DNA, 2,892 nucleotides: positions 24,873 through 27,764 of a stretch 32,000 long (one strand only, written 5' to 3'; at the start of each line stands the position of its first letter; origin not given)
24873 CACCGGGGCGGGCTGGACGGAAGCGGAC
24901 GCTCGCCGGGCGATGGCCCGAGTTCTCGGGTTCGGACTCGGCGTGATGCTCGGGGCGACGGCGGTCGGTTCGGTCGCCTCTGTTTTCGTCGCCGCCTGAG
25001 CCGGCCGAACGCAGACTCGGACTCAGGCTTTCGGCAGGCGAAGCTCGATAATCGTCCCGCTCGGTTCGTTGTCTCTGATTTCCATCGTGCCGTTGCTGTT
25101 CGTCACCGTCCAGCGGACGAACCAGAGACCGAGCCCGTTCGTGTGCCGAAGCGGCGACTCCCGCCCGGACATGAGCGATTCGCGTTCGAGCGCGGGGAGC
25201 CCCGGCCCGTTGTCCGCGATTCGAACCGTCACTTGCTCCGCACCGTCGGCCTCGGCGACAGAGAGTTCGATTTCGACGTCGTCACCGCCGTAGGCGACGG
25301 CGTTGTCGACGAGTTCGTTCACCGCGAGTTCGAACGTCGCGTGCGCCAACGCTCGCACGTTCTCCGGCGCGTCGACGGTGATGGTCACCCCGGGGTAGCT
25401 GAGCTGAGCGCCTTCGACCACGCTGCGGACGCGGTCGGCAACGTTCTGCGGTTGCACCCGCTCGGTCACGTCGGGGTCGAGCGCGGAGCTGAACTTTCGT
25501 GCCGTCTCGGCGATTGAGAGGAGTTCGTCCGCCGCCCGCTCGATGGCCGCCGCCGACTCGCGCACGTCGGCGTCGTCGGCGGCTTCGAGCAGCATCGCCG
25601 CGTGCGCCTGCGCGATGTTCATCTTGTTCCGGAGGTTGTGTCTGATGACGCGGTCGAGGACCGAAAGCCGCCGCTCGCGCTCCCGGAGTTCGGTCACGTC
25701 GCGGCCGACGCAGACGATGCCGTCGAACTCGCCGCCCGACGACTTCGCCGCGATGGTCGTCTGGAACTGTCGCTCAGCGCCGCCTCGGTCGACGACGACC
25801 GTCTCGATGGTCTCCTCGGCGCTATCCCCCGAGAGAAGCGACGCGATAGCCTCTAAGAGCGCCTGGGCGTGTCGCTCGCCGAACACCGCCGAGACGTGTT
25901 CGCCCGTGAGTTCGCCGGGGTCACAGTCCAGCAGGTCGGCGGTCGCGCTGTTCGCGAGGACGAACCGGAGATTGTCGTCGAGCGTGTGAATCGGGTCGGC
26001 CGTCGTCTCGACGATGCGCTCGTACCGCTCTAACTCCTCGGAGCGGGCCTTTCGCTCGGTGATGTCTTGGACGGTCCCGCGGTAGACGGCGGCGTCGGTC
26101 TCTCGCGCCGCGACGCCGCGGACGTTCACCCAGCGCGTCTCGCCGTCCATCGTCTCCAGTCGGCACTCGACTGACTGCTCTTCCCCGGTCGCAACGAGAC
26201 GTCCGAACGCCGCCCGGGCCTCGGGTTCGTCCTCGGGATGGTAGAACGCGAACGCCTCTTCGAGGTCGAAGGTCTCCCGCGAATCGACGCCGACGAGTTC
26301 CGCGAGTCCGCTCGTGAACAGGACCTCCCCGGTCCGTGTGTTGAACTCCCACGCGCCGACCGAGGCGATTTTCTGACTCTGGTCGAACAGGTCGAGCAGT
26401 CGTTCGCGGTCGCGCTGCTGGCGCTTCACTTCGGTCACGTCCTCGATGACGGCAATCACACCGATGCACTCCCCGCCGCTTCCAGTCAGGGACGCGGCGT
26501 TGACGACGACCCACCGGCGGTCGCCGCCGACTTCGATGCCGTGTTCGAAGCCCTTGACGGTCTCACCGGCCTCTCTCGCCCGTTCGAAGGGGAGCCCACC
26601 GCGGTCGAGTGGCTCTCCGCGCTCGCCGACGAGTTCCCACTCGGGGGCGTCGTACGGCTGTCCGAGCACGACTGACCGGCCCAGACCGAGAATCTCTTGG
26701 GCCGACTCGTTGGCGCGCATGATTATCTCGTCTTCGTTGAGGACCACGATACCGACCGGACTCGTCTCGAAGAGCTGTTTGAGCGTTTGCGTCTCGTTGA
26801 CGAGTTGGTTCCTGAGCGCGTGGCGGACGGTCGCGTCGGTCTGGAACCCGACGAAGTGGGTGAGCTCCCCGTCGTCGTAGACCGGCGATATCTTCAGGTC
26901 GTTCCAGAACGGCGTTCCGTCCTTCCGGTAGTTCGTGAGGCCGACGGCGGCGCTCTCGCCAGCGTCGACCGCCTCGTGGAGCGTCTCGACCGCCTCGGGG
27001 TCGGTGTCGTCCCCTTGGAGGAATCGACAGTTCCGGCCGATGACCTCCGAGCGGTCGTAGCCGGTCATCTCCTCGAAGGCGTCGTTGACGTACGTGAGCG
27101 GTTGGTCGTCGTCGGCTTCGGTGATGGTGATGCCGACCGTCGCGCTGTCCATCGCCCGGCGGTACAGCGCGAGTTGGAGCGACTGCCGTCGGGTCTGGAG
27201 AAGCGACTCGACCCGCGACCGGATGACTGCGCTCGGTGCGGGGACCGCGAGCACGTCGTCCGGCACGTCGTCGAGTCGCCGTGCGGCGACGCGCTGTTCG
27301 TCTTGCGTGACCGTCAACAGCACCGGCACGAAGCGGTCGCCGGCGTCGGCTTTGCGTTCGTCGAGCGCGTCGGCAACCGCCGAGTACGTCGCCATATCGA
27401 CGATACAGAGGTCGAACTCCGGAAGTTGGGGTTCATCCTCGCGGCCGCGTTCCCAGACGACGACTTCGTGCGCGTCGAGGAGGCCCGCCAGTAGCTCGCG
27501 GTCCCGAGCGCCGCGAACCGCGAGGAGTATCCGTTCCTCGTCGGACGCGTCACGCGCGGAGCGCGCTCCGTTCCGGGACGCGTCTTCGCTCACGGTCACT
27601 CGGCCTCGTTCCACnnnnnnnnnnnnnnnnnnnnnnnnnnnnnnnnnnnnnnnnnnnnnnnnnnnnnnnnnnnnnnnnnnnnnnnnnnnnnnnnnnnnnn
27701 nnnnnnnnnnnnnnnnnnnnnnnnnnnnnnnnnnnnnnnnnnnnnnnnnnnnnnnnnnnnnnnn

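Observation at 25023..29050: KaiC-like double ATPase translationally coupled to a LOV histidine kinase, directly beside orc1 and an origin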

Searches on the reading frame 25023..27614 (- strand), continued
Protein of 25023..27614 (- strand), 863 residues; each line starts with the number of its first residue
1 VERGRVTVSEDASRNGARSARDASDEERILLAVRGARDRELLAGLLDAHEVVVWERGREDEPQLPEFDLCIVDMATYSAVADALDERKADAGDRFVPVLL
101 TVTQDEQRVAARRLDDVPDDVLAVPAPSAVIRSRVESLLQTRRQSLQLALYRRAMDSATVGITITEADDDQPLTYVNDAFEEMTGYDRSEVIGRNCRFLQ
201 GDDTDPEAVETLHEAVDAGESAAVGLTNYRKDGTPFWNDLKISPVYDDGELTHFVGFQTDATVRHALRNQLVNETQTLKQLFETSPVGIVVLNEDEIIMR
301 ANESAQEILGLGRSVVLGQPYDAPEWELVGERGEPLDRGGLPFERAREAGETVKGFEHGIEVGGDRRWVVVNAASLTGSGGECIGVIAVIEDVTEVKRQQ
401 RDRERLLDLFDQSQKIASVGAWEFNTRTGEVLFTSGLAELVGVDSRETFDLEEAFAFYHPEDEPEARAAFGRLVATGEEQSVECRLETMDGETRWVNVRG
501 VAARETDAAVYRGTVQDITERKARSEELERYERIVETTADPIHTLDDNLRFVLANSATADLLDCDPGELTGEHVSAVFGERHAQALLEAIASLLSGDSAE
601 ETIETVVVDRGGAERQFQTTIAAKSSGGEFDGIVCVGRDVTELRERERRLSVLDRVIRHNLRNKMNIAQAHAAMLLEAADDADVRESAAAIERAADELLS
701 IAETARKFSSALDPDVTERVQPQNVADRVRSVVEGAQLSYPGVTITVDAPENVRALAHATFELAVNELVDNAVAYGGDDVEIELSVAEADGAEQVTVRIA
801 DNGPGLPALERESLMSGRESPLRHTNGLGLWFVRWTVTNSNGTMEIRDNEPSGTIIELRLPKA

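Call 101: find_encoding_contigs(protein=P0381, flank=4000, max_places=1)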
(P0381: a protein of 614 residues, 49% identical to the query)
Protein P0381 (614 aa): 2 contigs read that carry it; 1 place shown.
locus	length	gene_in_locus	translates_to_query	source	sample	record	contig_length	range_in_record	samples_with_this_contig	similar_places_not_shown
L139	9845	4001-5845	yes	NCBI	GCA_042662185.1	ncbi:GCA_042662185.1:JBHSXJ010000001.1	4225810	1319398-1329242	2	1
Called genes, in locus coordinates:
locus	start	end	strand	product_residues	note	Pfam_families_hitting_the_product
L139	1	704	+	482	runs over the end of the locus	PF01554:MatE, PF03023:MurJ (faint), PF01554:MatE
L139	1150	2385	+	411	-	PF00890:FAD_binding_2 (weak), PF01134:GIDA (faint), PF01266:DAO (weak), PF01494:FAD_binding_3, PF05834:Lycopene_cycl (weak), PF12831:FAD_oxidored (weak), PF04820:Trp_halogenase (weak), PF22578:GGR_cat (weak), +2 more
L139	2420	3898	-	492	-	PF00154:RecA_N (faint), PF03796:DnaB_C (faint), PF06745:ATPase, PF13191:AAA_16 (faint), PF13481:AAA_25, PF23442:DUF7125 (faint), PF06745:ATPase, PF13481:AAA_25, +7 more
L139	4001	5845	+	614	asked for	PF00989:PAS (weak), PF13426:PAS_9 (weak), PF00989:PAS, PF08448:PAS_4, PF13188:PAS_8 (weak), PF08447:PAS_3, PF13426:PAS_9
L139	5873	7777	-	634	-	PF26550:Tricorn_2nd (faint), PF26549:Tricorn_N, PF02129:Peptidase_S15 (faint), PF20434:BD-FAE, PF00326:Peptidase_S9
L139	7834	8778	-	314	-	PF00106:adh_short, PF01370:Epimerase (weak), PF08659:KR (weak), PF13561:adh_short_C2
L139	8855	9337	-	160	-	PF22769:DCD, PF00692:dUTPase (weak)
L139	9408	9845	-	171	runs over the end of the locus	PF21711:DCTN5 (faint), PF25087:GMPPB_C, PF14602:Hexapep_2 (faint), PF25084:LbH_EIF2B, PF00132:Hexapep (weak)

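Call 102: find_encoding_contigs(protein=P0361, flank=4000, max_places=1)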
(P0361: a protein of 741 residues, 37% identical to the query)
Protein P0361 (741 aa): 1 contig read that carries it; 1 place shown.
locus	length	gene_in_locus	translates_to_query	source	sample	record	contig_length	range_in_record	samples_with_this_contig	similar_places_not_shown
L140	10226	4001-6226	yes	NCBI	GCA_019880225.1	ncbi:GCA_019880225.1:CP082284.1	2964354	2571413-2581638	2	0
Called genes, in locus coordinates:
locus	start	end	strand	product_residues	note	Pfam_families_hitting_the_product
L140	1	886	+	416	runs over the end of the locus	PF00127:Copper-bind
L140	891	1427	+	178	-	PF00116:COX2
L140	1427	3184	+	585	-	PF00115:COX1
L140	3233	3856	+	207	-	-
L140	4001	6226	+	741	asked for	PF08447:PAS_3, PF00989:PAS, PF08448:PAS_4 (weak), PF13426:PAS_9, PF00989:PAS, PF08448:PAS_4, PF13426:PAS_9, PF02518:HATPase_c, +4 more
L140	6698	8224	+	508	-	PF01425:Amidase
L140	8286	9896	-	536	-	PF00266:Aminotran_5, PF00155:Aminotran_1_2, PF01041:DegT_DnrJ_EryC1, PF01592:NifU_N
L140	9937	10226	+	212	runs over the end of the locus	PF00117:GATase, PF07722:Peptidase_C26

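Call 103: find_encoding_contigs(protein=P0384, flank=4000, max_places=1)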
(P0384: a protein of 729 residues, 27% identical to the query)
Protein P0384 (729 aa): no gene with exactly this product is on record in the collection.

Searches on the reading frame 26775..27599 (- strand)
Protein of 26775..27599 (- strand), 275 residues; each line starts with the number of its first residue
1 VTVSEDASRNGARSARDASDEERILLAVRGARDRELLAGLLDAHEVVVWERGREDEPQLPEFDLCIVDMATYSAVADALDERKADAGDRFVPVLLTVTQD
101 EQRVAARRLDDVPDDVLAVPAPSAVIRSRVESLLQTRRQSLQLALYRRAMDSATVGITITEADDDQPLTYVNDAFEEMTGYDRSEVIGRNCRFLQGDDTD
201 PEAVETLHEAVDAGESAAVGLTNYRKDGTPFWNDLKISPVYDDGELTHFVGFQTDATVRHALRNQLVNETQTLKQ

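Call 81: predict_structure(alignment_id=A6)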
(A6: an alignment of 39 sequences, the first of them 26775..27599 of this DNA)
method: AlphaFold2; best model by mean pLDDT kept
length: 275 residues; sequences in the alignment: 39
mean_pLDDT: 85.0   pTM: 0.58
mean pLDDT of the five models: 85.0, 82.8, 81.5, 79.3, 77.3
residues with pLDDT >= 90: 155; 70-90: 90; 50-70: 11; < 50: 19
segments of 3 or more residues with pLDDT < 50: 1-19
pLDDT, mean of each block of 10 residues (from residue 1): 34 41 91 90 91 68 93 90 86 92 77 87 92 89 74 85 91 94 95 93 95 95 96 95 93 90 83 79
secondary structure, 60 per line:
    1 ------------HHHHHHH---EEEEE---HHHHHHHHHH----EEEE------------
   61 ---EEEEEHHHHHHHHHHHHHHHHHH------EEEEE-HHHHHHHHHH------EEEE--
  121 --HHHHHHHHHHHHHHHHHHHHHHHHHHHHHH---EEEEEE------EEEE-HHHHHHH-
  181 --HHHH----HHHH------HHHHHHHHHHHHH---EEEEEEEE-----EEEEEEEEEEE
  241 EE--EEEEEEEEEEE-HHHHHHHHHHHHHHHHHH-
elements in order: H13-19 E23-27 H31-40 E45-48 E64-68 H69-86 E93-97 H99-108 E115-118 H123-152 E156-161 E168-171 H173-179 H183-186 H191-194 H201-213 E217-224 E230-242 E245-255 H257-274

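Call 83: fold_search(model_id=the predicted structure, library=pdb)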
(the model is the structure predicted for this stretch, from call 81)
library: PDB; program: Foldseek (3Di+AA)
matches with E <= 10: 1757; with E <= 0.001: 697
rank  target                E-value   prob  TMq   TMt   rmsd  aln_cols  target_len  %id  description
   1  9vf7_A                5.8e-17  1.00  0.47  0.91   0.8       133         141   46  Structure of Meiothermus ruber Mrub_1259 LOV domain with N- and C-terminal alpha helices (MrLOVe) (released 2025-06-25)
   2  9vf7_D                6.2e-17  1.00  0.47  0.92   0.9       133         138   46  Structure of Meiothermus ruber Mrub_1259 LOV domain with N- and C-terminal alpha helices (MrLOVe) (released 2025-06-25)
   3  9vf7_B                7.0e-17  1.00  0.46  0.89   1.4       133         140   46  Structure of Meiothermus ruber Mrub_1259 LOV domain with N- and C-terminal alpha helices (MrLOVe) (released 2025-06-25)
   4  9vf7_C                1.5e-16  1.00  0.47  0.92   1.2       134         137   46  Structure of Meiothermus ruber Mrub_1259 LOV domain with N- and C-terminal alpha helices (MrLOVe) (released 2025-06-25)
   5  4gcz_B                1.7e-15  1.00  0.46  0.33   1.6       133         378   42  Structure of a blue-light photoreceptor (released 2013-06-19)
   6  2pr5_A                2.6e-15  1.00  0.43  0.91   2.4       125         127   42  Structural Basis for Light-dependent Signaling in the Dimeric LOV Photosensor YtvA (Dark Structure) (released 2007-08-07)
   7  6pps_A                3.2e-15  1.00  0.45  0.48   1.6       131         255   40  A blue light illuminated LOV-PAS construct from the LOV-HK sensory protein from Brucella abortus (construct 15-273) (released 2020-07-15)
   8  6pps_D                3.4e-15  1.00  0.45  0.48   1.6       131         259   40  A blue light illuminated LOV-PAS construct from the LOV-HK sensory protein from Brucella abortus (construct 15-273) (released 2020-07-15)
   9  9vf8                  3.6e-15  1.00  0.36  0.94   0.6       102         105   57  Structure of Meiothermus ruber Mrub_1259 LOV domain (MrLOV) (released 2025-06-25)
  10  1n9l                  4.9e-15  1.00  0.37  0.92   0.8       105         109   48  Crystal structure of the Phot-LOV1 domain from Chlamydomonas reinhardtii in the dark state. (released 2003-06-17)
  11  6y7u_A                5.2e-15  1.00  0.37  0.95   0.7       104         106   53  Structure of Chloroflexus aggregans Cagg_3753 LOV domain C85A A95P variant (CagFbFP) (released 2020-04-22)
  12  6pps_B                5.2e-15  1.00  0.45  0.48   1.7       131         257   40  A blue light illuminated LOV-PAS construct from the LOV-HK sensory protein from Brucella abortus (construct 15-273) (released 2020-07-15)
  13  7ab7_A                6.7e-15  1.00  0.37  0.95   0.7       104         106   52  Structure of Chloroflexus aggregans flavin based fluorescent protein (CagFbFP) I52T Q148K variant (released 2021-04-21)
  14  8qi8                  6.7e-15  1.00  0.37  0.92   0.8       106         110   47  Cryogenic temperature dark state structure of CrPhotLOV1 (released 2024-07-24)
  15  6ph2_D                7.1e-15  1.00  0.41  0.90   1.1       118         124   41  Complete LOV domain from the LOV-HK sensory protein from Brucella abortus (mutant C69S, construct 15-155) (released 2020-12-30)
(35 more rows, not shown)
